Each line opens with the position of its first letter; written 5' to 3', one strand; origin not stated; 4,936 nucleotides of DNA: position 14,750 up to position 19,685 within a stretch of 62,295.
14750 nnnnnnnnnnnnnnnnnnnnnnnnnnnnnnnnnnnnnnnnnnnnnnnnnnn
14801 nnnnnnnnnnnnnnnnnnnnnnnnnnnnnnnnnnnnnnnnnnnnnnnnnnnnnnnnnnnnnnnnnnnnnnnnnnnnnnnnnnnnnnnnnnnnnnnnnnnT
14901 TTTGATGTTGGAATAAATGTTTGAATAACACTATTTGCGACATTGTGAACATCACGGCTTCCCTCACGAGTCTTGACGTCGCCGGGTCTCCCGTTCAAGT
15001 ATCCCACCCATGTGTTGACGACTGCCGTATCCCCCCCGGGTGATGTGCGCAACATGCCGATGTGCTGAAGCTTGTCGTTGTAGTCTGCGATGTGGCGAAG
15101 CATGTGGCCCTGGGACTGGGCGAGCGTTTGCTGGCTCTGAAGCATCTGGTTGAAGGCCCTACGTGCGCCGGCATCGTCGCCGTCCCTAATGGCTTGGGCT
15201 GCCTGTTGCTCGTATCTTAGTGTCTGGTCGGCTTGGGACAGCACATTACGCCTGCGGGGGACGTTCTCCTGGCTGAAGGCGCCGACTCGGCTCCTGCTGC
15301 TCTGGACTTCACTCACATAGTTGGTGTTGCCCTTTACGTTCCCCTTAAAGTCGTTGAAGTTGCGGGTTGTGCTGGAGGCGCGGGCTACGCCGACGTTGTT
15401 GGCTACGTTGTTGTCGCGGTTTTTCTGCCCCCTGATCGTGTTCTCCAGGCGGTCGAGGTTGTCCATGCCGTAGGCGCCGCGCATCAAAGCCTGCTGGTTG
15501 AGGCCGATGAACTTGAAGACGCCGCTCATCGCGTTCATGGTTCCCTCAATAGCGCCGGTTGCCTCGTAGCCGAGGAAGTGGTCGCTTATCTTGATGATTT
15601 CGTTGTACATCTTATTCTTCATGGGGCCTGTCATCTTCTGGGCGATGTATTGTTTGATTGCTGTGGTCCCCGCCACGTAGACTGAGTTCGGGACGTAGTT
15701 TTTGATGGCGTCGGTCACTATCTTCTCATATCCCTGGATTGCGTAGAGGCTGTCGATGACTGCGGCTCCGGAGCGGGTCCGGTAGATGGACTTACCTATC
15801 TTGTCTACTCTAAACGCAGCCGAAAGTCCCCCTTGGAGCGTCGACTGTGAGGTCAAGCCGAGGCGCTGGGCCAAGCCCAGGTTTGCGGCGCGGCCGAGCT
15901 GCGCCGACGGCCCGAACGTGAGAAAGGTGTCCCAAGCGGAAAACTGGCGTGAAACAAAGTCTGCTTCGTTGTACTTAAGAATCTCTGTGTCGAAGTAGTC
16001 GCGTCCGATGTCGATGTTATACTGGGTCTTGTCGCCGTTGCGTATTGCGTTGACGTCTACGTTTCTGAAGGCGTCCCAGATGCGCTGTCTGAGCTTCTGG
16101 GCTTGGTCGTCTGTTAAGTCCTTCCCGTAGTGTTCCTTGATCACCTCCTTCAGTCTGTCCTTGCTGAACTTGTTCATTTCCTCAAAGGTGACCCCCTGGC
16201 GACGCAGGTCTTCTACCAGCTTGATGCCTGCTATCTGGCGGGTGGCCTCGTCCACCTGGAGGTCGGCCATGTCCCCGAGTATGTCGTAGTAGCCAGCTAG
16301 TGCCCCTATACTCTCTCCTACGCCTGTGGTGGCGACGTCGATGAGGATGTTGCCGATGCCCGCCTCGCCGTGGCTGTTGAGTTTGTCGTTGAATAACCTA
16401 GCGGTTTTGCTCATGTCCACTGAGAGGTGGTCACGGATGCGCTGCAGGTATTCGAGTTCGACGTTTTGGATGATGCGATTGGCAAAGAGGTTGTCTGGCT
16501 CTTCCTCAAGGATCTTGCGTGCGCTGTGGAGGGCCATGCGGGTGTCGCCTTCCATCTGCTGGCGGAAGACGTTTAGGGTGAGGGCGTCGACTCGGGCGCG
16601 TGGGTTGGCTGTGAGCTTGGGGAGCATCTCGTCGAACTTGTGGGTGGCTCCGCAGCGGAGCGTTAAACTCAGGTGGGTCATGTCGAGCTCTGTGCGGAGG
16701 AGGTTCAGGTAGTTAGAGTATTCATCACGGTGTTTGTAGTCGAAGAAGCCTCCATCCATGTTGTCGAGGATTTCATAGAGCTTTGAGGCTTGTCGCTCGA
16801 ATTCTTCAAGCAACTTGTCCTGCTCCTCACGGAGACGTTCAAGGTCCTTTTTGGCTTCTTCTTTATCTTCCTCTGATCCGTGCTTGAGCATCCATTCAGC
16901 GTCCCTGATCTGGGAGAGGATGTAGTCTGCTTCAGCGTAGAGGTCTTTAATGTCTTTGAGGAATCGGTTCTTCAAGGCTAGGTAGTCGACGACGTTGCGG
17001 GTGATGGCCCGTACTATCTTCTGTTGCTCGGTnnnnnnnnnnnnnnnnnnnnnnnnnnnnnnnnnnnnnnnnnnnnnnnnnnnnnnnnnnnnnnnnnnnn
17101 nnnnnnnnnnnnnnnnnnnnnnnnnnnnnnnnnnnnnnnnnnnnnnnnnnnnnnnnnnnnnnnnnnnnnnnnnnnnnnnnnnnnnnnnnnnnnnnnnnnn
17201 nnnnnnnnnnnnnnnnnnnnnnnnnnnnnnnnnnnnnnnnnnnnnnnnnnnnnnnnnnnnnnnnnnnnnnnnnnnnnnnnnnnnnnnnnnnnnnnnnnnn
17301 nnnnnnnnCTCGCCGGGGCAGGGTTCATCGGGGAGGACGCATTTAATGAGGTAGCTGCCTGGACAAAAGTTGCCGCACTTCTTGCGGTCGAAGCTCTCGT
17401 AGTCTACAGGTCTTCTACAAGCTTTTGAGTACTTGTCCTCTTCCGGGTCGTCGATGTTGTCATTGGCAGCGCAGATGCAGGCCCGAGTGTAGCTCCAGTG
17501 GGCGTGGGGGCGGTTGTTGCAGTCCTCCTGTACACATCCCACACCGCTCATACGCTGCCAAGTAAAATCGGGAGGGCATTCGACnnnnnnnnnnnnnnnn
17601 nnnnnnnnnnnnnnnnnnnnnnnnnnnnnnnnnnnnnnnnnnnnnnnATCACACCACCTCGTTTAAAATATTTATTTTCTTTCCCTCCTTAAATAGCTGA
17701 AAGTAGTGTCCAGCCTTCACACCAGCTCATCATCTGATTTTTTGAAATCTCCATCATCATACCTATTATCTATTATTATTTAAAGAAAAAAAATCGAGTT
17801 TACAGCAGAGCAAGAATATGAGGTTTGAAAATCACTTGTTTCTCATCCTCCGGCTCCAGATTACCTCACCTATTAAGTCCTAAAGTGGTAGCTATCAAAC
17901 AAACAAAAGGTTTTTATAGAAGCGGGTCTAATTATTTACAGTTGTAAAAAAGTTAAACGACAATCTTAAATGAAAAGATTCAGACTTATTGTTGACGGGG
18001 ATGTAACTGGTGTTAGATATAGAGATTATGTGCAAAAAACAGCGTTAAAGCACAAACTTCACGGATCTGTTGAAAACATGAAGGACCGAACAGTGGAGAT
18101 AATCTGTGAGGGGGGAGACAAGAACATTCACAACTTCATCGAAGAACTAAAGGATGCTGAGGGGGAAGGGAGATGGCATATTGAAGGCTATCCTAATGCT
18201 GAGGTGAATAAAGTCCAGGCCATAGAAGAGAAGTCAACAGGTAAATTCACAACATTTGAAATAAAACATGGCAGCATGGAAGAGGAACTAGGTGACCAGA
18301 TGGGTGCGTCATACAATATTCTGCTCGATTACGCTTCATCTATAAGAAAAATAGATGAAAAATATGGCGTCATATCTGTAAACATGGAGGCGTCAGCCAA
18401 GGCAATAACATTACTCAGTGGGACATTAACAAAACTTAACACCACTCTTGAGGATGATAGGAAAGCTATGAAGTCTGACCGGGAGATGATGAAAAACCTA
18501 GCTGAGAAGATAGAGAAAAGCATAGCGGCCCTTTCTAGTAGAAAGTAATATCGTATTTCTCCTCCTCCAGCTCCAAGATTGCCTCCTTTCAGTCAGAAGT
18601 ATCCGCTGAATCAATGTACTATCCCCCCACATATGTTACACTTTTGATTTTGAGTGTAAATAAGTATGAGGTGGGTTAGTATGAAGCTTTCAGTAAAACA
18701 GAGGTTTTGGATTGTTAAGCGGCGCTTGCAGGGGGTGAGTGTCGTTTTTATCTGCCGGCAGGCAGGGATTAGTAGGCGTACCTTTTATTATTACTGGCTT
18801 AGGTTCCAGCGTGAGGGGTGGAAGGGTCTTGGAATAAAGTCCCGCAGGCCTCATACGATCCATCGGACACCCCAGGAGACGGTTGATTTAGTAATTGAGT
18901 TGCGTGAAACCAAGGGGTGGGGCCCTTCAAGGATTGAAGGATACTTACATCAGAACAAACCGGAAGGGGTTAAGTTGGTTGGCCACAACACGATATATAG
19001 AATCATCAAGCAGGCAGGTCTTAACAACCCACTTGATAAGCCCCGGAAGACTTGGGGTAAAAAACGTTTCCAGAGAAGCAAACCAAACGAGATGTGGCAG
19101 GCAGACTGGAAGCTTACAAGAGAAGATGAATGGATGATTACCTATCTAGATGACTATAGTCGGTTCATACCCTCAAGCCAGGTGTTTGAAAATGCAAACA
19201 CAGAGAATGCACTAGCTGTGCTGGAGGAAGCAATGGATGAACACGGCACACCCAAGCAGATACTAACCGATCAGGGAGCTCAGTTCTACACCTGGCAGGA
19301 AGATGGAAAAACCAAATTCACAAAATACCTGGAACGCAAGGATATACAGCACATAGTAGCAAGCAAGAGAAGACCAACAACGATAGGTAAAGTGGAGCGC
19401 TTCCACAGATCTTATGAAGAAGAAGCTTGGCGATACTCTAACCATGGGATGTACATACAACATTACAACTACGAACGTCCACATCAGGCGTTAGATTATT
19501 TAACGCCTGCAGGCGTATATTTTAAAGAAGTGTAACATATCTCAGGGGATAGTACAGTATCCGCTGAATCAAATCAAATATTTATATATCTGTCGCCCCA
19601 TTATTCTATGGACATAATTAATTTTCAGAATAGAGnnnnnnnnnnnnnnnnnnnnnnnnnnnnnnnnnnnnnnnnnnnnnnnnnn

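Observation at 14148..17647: GC-rich (~55-58% vs ~40%) two-gene island next to tRNA-Arg encoding secreted proteins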

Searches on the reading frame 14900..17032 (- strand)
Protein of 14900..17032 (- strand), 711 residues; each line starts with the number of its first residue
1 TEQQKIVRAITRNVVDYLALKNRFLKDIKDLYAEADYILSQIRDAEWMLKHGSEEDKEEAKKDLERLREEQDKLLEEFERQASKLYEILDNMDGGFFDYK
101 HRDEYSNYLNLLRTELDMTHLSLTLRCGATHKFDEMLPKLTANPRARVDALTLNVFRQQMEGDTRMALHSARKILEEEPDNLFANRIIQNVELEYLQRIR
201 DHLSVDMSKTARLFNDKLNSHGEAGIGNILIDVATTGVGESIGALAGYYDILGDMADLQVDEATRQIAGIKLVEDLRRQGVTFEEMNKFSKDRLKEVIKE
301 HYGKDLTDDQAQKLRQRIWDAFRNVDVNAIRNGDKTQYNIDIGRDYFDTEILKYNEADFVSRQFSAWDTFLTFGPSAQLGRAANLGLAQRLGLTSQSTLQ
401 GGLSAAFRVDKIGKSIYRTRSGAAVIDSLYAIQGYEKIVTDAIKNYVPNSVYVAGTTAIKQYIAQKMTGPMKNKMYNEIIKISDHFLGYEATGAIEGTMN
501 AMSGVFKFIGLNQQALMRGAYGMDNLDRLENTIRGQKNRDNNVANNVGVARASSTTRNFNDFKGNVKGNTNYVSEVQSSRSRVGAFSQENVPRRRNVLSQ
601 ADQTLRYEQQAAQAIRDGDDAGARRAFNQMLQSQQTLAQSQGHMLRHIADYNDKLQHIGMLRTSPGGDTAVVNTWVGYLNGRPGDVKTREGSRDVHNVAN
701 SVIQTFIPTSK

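Call 26: search_solved_structures(query=A3, max_evalue=10)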
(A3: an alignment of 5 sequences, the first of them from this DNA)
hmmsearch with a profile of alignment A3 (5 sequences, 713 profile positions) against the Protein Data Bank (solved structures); distinct sequences matched with E-value up to 10: 17.
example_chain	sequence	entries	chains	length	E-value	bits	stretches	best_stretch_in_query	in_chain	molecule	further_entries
3kd7_A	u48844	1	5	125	0.011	17.2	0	161-186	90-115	CTPR390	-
4f7r_A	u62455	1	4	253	0.069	14.6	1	551-674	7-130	14-3-3 protein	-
5by9_A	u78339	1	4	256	0.11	13.9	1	551-674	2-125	14-3-3 protein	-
7qg8_u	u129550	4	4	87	0.12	13.7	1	574-656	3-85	30S ribosomal protein S20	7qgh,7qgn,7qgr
11dg_T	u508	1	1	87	0.13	13.6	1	575-656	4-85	Small ribosomal subunit protein bS20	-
11bq_T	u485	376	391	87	0.16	13.4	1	575-656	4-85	Small ribosomal subunit protein bS20 | 30S ribosomal protein S20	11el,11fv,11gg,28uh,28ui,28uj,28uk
4v6y_AT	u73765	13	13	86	0.16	13.4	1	586-656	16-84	30S ribosomal protein S20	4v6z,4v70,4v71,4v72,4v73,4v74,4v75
23wi_t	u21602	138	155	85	0.17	13.2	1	588-656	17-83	Small ribosomal subunit protein bS20 | 30S RIBOSOMAL PROTEIN S20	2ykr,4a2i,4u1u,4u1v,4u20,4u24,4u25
4v4v_AT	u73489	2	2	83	0.18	13.2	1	600-656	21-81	30S ribosomal subunit protein S20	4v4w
10fz_T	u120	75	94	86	0.18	13.2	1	586-656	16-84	Small ribosomal subunit protein bS20 | 30S ribosomal protein S20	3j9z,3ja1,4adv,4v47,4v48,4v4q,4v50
6q97_y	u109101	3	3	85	0.23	12.8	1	586-655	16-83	30S ribosomal protein S20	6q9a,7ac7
4zq0_A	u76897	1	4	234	0.33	12.3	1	555-674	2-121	14-3-3 protein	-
2kc7_A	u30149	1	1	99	0.46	11.8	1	141-192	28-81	bfr218_protein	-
5y6o_A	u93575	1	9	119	0.79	11.1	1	163-188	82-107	Death domain-associated protein 6,Transcriptional regulator ATRX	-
3qg5_C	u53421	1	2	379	1.5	10.1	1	10-93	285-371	Mre11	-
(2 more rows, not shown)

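Call 43: search_protein_representatives(alignment_id=A3)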
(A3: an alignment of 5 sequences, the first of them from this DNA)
Query: 5 sequences, 713 profile positions. Proteins with E-value up to 0.001 (for the whole library): 76; up to 1e-10: 49; up to 1e-30: 16. The best 76 are listed.
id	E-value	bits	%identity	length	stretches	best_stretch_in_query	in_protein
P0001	0.0e+00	1294.2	-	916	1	1-713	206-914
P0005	0.0e+00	1123.8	-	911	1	1-706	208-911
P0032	1.4e-248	843.3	-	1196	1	4-690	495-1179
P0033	2.4e-235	799.6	-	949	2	247-712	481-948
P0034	2.4e-230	783.0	-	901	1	1-632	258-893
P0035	3.1e-229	779.4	-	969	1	2-685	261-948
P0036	6.4e-226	768.4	-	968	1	4-684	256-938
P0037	1.9e-193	661.1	-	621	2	246-687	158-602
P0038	7.2e-103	361.6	-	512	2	3-254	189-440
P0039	5.3e-75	269.5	-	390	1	2-250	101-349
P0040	2.6e-51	191.2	-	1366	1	53-447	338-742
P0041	5.9e-42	160.3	-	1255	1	51-456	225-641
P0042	1.5e-37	145.7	-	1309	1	51-457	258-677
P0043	1.6e-35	139.1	-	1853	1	41-445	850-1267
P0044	3.9e-34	134.4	-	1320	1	57-447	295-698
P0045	3.9e-31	124.5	-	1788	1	60-355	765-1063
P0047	9.0e-30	120.0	-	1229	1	26-378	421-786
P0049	6.0e-25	104.0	-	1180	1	49-381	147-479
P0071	6.2e-13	64.4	-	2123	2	260-495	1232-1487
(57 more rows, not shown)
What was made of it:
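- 14900..17032 (-): Conserved all-helical body of the 916-aa protein, residues 206-916. The profile finds 76 cluster representatives among 1.84 billion proteins (call 43).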

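Call 44: search_protein_families(library=pfam, proteins=[P0040, P0041, P0042, P0043, P0044, P0047, P0049], max_evalue=0.001)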
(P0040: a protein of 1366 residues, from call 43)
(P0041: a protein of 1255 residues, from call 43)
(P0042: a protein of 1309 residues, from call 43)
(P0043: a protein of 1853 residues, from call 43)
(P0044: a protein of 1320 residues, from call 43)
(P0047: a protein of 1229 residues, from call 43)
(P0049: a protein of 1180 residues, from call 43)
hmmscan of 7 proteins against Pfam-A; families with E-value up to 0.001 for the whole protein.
P0040 (1366 aa): 1 family
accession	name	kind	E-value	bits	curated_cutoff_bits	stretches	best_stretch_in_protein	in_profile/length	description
PF00454.33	PI3_PI4_kinase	-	1.7e-05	25.3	27.1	1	1199-1255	141-198/241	Phosphatidylinositol 3- and 4-kinase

P0041 (1255 aa): 0 families

P0042 (1309 aa): 0 families

P0043 (1853 aa): 4 families
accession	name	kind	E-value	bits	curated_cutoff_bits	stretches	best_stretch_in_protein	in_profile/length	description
PF13646.12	HEAT_2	-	6.2e-25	87.7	27.7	3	37-125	2-88/88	HEAT repeats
PF02985.28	HEAT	-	1.5e-15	56.3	23.5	0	105-128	5-28/31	HEAT repeat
PF01602.26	Adaptin_N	-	0.00022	20.4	37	1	74-176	86-194/524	Adaptin N terminal region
PF07719.23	TPR_2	-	0.00031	21.1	27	0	969-996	7-34/34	Tetratricopeptide repeat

P0044 (1320 aa): 1 family
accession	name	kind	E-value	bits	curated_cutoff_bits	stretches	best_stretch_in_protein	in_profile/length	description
PF07719.23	TPR_2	-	4.4e-05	23.7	27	0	400-429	5-34/34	Tetratricopeptide repeat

P0047 (1229 aa): 0 families

P0049 (1180 aa): 0 families

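Call 45: search_protein_families(library=pfam, proteins=[P0032, P0033, P0034, P0035, P0036, P0037, P0045, P0071], max_evalue=0.001)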
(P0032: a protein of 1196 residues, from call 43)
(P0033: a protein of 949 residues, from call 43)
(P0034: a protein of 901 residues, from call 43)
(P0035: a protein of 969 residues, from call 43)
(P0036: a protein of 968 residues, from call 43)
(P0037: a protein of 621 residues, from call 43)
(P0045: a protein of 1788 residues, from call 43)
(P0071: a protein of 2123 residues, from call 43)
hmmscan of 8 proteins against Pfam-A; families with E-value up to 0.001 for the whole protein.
P0032 (1196 aa): 0 families

P0033 (949 aa): 0 families

P0034 (901 aa): 0 families

P0035 (969 aa): 0 families

P0036 (968 aa): 0 families

P0037 (621 aa): 0 families

P0045 (1788 aa): 7 families
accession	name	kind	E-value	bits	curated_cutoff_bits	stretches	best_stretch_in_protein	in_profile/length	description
PF13646.12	HEAT_2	-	2e-34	118.2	27.7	5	68-156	2-88/88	HEAT repeats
PF02985.28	HEAT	-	3.6e-27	92.3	23.5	1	243-271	1-29/31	HEAT repeat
PF13513.12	HEAT_EZ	-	8.5e-12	45.7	27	1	79-125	1-55/55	HEAT-like repeat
PF12717.13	Cnd1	-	8.4e-09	36.1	26.4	0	224-267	1-46/162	non-SMC mitotic condensation complex subunit 1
PF01602.26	Adaptin_N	-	2.4e-08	33.5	37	1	215-269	85-141/524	Adaptin N terminal region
PF03130.22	HEAT_PBS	-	1.3e-06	28.8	20.9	0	81-109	1-27/27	PBS lyase HEAT-like repeat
PF00514.29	Arm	-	1.4e-06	28.6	20.6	0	97-123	11-37/41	Armadillo/beta-catenin-like repeat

P0071 (2123 aa): 7 families
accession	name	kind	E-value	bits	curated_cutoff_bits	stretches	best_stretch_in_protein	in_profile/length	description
PF13646.12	HEAT_2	-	7.7e-35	119.5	27.7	3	100-186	1-85/88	HEAT repeats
PF02985.28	HEAT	-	2.2e-23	80.5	23.5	0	100-126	2-28/31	HEAT repeat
PF13513.12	HEAT_EZ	-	1.3e-15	57.9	27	1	46-91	1-54/55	HEAT-like repeat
PF00514.29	Arm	-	3.8e-07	30.4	20.6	0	65-90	12-37/41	Armadillo/beta-catenin-like repeat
PF12717.13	Cnd1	-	4.7e-07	30.4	26.4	0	99-157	22-84/162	non-SMC mitotic condensation complex subunit 1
PF01602.26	Adaptin_N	-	2e-06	27.1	37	0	135-226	83-179/524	Adaptin N terminal region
PF03130.22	HEAT_PBS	-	0.00033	21.4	20.9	0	81-109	1-27/27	PBS lyase HEAT-like repeat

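Call 70: search_protein_families(library=ncbifam, proteins=[P0040, P0049, P0032], max_evalue=0.01)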
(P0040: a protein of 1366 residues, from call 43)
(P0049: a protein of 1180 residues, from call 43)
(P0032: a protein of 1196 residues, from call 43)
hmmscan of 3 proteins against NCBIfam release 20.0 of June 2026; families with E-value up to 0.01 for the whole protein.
P0040 (1366 aa): 0 families

P0049 (1180 aa): 0 families

P0032 (1196 aa): 0 families

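Call 83: find_encoding_contigs(protein=P0040, flank=8000, max_places=2)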
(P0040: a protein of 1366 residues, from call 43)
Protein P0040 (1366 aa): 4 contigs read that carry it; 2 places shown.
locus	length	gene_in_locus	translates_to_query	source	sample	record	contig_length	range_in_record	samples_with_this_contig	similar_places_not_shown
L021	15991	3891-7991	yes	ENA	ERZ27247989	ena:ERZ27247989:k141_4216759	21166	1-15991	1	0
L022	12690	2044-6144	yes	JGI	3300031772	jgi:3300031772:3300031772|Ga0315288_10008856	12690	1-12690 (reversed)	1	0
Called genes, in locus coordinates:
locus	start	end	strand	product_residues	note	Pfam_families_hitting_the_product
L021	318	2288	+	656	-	PF20581:DUF6785, PF20580:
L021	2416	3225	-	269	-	PF07833:Cu_amine_oxidN1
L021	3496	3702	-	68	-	-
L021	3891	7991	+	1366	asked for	PF00454:PI3_PI4_kinase (faint)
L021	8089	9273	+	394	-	PF13180:PDZ_2 (weak), PF17820:PDZ_6 (faint)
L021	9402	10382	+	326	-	PF00676:E1_dh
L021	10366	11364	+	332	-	PF02779:Transket_pyr, PF02780:Transketolase_C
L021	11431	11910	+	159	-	PF08534:Redoxin, PF00578:AhpC-TSA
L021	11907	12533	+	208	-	PF13462:Thioredoxin_4, PF01323:DSBA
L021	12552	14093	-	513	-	PF16586:DUF5060, PF13204:Apiosidase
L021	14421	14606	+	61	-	PF04964:Flp_Fap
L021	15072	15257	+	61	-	PF04964:Flp_Fap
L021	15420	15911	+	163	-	PF01478:Peptidase_A24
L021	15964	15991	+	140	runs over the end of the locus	PF07811:TadE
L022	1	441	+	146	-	?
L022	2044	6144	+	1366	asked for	PF00454:PI3_PI4_kinase (faint)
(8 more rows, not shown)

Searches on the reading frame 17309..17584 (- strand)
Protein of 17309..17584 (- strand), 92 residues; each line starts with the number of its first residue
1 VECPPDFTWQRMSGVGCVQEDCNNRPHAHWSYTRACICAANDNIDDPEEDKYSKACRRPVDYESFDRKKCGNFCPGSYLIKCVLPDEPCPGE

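Call 102: find_homologous_proteins(query=A9, max_evalue=0.001)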
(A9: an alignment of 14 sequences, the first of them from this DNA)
Query A9 (14 sequences) (92 aa, profile of the alignment): 11 proteins with E <= 0.001 among 101 candidates.
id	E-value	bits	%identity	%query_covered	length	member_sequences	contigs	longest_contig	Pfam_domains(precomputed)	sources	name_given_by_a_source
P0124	3.3e-24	103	46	97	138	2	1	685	-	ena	-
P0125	6.9e-24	102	52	99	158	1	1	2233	-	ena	-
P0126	1.3e-22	98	49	99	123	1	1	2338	-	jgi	-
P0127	8.8e-18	82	45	68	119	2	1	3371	-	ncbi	ncbi:hypothetical protein COY33_01590, partial [candidate division WWE3 bacterium CG_4_10_14_0_2_um_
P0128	1.1e-16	79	41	96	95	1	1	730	-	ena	-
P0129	2.7e-16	78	48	68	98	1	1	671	-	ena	-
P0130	1.5e-14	72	38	68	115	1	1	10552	-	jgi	jgi:hypothetical protein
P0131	2.8e-13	68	45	51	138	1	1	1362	-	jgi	-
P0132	4.6e-10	58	37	76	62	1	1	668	-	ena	-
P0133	7.9e-6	44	66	32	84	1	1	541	-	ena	-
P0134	2.5e-5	43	56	45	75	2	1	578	-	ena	-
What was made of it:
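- Tried and rejected: Extending the N-module family added only 11 proteins, mostly fragments (call 102).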

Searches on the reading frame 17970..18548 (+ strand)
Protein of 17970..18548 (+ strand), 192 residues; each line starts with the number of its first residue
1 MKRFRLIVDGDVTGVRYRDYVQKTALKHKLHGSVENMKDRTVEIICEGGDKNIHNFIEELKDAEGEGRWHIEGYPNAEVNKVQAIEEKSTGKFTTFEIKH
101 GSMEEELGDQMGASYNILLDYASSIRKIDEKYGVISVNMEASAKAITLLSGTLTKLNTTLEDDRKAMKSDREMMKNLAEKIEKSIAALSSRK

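Call 5: search_protein_families(library=pfam, proteins=[window:17970-18548:+], max_evalue=0.1)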
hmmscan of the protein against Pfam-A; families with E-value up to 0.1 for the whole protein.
window:17970-18548:+ (192 aa): 3 families
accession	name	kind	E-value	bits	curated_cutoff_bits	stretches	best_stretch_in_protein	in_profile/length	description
PF00708.24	Acylphosphatase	-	6e-17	62.1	22.5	1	5-98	2-85/85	Acylphosphatase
PF14357.11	DUF4404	-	0.0044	18.1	27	1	149-190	1-42/83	Domain of unknown function (DUF4404)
PF00901.23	Orbi_VP5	-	0.029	13.4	27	1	79-183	90-194/506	Orbivirus outer capsid protein VP5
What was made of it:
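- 17970..18548 (+): Acylphosphatase-domain fusion gene, 192 aa, 0.41 GC. It belongs to the strain-variable segment but not to the conserved cassette. Pfam Acylphosphatase at E = 6e-17 (call 5).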

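Call 73: search_protein_families(library=padloc, proteins=[window:17970-18548:+], max_evalue=0.01)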
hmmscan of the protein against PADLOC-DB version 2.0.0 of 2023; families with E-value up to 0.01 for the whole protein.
window:17970-18548:+ (192 aa): 1 family
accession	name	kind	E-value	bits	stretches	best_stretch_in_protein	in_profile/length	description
PDLC00253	LmuB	-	0.0092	12.5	0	136-189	220-273/567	AAA ATPase domain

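Call 74: search_protein_families(library=phrogs, proteins=[window:17970-18548:+], max_evalue=0.01)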
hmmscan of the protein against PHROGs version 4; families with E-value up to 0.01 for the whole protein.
window:17970-18548:+ (192 aa): 1 family
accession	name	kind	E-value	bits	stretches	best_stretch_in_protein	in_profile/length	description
phrog_20167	-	unknown function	3.4e-10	40.8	1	3-99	5-91/92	-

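Call 119: find_related_loci(query=window:17970-18548:+, collection=viral_contigs, flank=6000)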
Query window:17970-18548:+ (192 aa) in viral_contigs; peptide patterns used: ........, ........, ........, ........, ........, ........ (x = any residue, [..] = any of these).
9 stretches matched a pattern, but none encodes a relative of the query by tblastn (E <= 1e-3).

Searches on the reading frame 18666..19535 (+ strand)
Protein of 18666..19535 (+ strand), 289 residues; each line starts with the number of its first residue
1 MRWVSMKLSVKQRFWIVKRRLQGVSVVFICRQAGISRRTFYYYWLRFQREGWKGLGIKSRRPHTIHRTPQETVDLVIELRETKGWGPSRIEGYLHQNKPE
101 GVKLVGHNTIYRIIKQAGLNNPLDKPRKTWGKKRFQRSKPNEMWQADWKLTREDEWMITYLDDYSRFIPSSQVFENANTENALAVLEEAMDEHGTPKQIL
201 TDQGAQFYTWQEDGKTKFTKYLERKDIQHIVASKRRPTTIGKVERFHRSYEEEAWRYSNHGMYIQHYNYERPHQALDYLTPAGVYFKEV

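Call 5: search_protein_families(library=pfam, proteins=[window:18666-19535:+], max_evalue=0.1)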
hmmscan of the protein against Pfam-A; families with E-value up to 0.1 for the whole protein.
window:18666-19535:+ (289 aa): 13 families
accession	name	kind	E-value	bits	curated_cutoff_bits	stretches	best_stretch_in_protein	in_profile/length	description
PF00665.32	rve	-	1.2e-14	54.8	32.6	1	138-237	2-102/102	Integrase core domain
PF13565.12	HTH_32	-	2.4e-10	41.2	33.7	1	42-114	3-73/73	Homeodomain-like domain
PF13683.12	rve_3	-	8.7e-09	35.4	26.5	1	226-281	2-67/67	Integrase core domain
PF13551.12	HTH_29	-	6.6e-08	33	28.1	1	19-63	7-51/64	Winged helix-turn helix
PF13518.12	HTH_28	-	1.2e-06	28.9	25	1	16-63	5-52/52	Helix-turn-helix domain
PF13011.12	LZ_Tnp_IS481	-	0.00017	22.3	22.2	1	15-65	16-67/85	leucine-zipper of insertion element IS481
PF24764.1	rva_4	-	0.00059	20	26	1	138-207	5-76/194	Integrase core domain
PF02796.21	HTH_7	-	0.001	19.6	23.8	1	16-44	14-42/45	Helix-turn-helix domain of resolvase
PF13384.12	HTH_23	-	0.0019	18.4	24.6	1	8-46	2-39/50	Homeodomain-like domain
PF00440.29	TetR_N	-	0.013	15.7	24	1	23-44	16-37/47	Bacterial regulatory proteins, tetR family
PF13333.12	rve_2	-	0.017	15.7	22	1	263-282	30-49/56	Integrase core domain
PF01527.26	HTH_Tnp_1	-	0.078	13.7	24.1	0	11-52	10-51/75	Transposase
PF13276.12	HTH_21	-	0.083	13.6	28.1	0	92-120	28-53/60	HTH-like domain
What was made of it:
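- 18598..19572 (+): A separate IS481-type insertion just right of the segment. It comprises 29-nt inverted ends (18615-18643 and 19528-19556), a transposase gene at 18666-19535, and a 17-bp direct repeat on both sides. Pfam rve, HTH_32 and LZ_Tnp_IS481 (call 5).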
